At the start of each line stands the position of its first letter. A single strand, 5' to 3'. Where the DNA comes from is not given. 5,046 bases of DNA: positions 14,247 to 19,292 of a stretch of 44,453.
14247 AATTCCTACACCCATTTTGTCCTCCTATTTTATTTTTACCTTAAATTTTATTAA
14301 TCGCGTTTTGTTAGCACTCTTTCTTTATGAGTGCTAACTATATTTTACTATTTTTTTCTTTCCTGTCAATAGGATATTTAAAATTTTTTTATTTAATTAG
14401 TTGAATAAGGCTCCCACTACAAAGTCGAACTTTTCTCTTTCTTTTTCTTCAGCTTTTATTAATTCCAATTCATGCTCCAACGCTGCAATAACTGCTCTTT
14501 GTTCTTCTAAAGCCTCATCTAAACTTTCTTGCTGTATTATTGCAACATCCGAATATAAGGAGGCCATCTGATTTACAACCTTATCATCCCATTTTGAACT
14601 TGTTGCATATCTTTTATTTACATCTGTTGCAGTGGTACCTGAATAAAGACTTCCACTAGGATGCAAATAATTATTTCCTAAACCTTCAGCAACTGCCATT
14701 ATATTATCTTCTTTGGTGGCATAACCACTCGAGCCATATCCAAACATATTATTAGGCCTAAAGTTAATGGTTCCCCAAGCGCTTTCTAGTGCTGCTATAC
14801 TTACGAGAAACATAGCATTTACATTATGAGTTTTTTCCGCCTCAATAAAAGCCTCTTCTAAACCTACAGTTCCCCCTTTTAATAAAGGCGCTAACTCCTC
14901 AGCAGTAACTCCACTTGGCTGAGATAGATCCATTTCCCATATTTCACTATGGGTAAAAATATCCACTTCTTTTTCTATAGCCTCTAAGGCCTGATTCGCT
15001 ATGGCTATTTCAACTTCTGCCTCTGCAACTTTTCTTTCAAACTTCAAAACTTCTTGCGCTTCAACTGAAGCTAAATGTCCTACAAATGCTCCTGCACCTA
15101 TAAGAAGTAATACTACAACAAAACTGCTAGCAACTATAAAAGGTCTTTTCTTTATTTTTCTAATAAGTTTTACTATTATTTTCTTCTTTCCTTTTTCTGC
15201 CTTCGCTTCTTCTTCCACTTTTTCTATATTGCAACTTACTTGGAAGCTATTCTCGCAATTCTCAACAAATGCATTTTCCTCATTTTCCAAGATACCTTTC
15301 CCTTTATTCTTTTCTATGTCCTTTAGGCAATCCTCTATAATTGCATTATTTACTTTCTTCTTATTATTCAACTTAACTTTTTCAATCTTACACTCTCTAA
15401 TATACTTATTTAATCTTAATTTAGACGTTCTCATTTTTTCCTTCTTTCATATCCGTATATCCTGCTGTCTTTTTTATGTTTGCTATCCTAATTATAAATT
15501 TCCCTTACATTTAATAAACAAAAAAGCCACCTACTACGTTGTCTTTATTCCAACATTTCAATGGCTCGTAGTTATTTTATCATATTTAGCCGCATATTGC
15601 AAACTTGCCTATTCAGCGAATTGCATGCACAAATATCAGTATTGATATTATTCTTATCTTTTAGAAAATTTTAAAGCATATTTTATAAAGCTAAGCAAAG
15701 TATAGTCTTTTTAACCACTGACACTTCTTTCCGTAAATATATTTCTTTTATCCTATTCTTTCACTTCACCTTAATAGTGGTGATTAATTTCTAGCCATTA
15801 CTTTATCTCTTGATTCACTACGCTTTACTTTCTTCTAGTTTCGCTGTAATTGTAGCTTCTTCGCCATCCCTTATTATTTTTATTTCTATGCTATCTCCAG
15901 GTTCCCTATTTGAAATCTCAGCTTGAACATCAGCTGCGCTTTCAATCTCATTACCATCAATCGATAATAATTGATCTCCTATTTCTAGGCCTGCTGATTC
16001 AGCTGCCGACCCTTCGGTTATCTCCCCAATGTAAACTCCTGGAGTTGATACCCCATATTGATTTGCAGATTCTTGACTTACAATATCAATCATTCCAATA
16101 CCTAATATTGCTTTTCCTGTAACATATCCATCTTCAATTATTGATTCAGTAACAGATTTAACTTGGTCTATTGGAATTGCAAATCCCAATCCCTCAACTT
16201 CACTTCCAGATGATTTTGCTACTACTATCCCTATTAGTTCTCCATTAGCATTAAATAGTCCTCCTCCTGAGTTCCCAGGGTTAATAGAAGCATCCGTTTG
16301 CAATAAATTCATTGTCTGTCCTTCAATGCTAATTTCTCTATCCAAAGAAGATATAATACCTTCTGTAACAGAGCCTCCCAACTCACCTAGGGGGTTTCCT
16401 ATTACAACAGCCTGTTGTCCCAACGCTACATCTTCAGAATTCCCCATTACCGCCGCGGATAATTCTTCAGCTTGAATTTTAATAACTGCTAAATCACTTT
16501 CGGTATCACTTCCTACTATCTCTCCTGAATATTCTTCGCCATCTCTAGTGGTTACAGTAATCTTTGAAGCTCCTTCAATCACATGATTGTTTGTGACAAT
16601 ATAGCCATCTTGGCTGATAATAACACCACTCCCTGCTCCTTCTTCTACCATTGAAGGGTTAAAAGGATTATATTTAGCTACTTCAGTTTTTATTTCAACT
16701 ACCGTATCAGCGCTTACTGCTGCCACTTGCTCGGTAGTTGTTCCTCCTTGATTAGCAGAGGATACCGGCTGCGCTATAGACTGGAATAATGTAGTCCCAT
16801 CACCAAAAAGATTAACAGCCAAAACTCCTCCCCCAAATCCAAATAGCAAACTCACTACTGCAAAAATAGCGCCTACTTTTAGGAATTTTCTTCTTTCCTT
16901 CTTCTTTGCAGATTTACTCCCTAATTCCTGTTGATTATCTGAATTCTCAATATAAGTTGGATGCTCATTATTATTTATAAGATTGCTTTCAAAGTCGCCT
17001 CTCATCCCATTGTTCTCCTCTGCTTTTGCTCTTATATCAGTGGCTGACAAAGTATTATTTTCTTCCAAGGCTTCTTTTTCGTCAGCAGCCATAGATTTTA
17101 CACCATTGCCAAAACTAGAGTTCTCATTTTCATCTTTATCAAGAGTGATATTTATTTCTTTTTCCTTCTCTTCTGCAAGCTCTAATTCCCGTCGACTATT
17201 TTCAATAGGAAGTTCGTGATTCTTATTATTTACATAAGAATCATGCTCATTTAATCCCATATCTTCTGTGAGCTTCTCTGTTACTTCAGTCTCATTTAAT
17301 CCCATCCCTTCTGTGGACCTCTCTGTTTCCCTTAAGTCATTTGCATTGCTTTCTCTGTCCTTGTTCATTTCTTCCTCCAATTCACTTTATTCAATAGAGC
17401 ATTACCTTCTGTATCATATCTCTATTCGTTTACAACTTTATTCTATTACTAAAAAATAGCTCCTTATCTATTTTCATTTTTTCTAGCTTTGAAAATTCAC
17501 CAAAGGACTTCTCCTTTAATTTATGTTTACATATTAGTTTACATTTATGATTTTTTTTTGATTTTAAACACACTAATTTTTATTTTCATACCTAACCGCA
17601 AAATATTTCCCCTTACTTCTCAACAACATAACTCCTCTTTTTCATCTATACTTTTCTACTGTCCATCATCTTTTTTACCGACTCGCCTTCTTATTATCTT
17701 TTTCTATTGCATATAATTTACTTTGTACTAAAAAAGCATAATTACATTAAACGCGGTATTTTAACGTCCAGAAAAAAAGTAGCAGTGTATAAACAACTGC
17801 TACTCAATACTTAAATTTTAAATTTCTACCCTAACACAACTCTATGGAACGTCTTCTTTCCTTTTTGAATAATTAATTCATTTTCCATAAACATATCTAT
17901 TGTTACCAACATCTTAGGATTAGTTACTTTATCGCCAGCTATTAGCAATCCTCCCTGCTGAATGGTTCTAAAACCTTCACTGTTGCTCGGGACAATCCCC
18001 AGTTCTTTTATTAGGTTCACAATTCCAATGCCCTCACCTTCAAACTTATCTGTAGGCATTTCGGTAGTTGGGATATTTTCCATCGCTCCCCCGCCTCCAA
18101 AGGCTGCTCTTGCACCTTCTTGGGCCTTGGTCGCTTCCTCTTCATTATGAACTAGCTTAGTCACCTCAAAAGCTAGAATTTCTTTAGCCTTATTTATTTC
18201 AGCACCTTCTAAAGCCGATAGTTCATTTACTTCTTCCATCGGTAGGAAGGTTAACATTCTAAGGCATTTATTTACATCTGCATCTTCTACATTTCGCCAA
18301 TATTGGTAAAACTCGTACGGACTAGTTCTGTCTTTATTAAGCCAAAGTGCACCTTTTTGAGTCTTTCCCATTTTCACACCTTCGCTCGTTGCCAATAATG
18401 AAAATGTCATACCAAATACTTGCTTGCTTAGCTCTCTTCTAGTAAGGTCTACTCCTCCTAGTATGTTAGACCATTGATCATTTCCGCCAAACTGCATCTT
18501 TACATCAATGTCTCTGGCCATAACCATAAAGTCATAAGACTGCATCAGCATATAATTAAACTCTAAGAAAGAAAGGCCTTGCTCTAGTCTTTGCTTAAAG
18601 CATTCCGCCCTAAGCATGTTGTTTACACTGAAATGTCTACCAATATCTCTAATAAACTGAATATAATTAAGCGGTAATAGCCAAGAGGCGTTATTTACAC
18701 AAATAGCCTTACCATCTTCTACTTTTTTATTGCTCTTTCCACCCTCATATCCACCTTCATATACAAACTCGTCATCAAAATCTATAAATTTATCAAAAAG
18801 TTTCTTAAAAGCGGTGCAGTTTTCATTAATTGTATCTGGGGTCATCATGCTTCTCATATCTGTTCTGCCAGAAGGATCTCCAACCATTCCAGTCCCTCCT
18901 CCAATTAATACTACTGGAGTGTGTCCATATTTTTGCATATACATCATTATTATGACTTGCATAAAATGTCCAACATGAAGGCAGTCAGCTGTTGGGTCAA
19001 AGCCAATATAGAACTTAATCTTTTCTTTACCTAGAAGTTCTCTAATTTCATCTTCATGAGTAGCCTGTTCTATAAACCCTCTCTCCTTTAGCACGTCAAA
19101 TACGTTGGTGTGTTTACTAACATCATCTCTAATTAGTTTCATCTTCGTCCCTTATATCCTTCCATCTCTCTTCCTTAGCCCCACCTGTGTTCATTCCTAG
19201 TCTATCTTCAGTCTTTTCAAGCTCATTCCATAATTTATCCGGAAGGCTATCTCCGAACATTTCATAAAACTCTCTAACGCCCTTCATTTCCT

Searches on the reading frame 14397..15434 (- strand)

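Call 38: search_protein_families(library=pfam, proteins=[window:14397-15434:-])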
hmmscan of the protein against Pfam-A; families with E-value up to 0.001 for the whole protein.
window:14397-15434:- (345 aa): 1 family
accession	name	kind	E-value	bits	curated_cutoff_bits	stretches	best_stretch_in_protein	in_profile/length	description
PF01832.25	Glucosaminidase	-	5.1e-09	37.3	30.2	1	194-293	2-121/123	Mannosyl-glycoprotein endo-beta-N-acetylglucosaminidase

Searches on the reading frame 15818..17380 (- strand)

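Call 38: search_protein_families(library=pfam, proteins=[window:15818-17380:-])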
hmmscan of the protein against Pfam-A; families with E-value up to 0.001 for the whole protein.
window:15818-17380:- (520 aa): 5 families
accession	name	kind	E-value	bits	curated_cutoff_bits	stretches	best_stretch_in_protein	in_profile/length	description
PF13365.12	Trypsin_2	-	1.7e-36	126.5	27.6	1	250-385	1-144/144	Trypsin-like peptidase domain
PF00089.32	Trypsin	-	5.1e-20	72.7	20.6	1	250-409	27-218/220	Trypsin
PF13180.12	PDZ_2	-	1.7e-15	57.5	27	1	431-515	8-80/80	PDZ domain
PF00595.29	PDZ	-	5.4e-11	43.2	23.2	1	440-502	23-80/81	PDZ domain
PF17820.7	PDZ_6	-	4.2e-10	39.6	27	1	451-504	2-54/54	PDZ domain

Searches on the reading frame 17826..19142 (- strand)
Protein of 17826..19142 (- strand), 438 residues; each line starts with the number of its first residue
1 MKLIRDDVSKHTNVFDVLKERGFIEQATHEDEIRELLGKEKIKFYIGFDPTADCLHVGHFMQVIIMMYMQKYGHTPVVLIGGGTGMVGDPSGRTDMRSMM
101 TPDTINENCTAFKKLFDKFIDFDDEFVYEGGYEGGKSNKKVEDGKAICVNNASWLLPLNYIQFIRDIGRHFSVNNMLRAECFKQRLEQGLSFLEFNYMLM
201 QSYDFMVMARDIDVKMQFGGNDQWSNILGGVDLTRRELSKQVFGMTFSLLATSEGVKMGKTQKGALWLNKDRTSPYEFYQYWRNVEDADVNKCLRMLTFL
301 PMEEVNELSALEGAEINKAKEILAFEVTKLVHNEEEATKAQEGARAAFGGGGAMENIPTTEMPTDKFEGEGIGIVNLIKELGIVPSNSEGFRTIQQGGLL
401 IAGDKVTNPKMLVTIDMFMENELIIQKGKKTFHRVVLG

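Call 38: search_protein_families(library=pfam, proteins=[window:17826-19142:-])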
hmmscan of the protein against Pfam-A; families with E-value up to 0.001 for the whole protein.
window:17826-19142:- (438 aa): 3 families
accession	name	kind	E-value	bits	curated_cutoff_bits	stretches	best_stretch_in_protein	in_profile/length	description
PF00579.31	tRNA-synt_1b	-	1.8e-78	264.3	21.1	1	39-348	3-291/292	tRNA synthetases class I (W and Y)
PF22421.1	SYY_C-terminal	-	1.5e-08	34.9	27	1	360-433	7-81/83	Tyrosine--tRNA ligase SYY-like C-terminal domain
PF01479.30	S4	-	0.00019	21.5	22.8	1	374-415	3-44/48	S4 domain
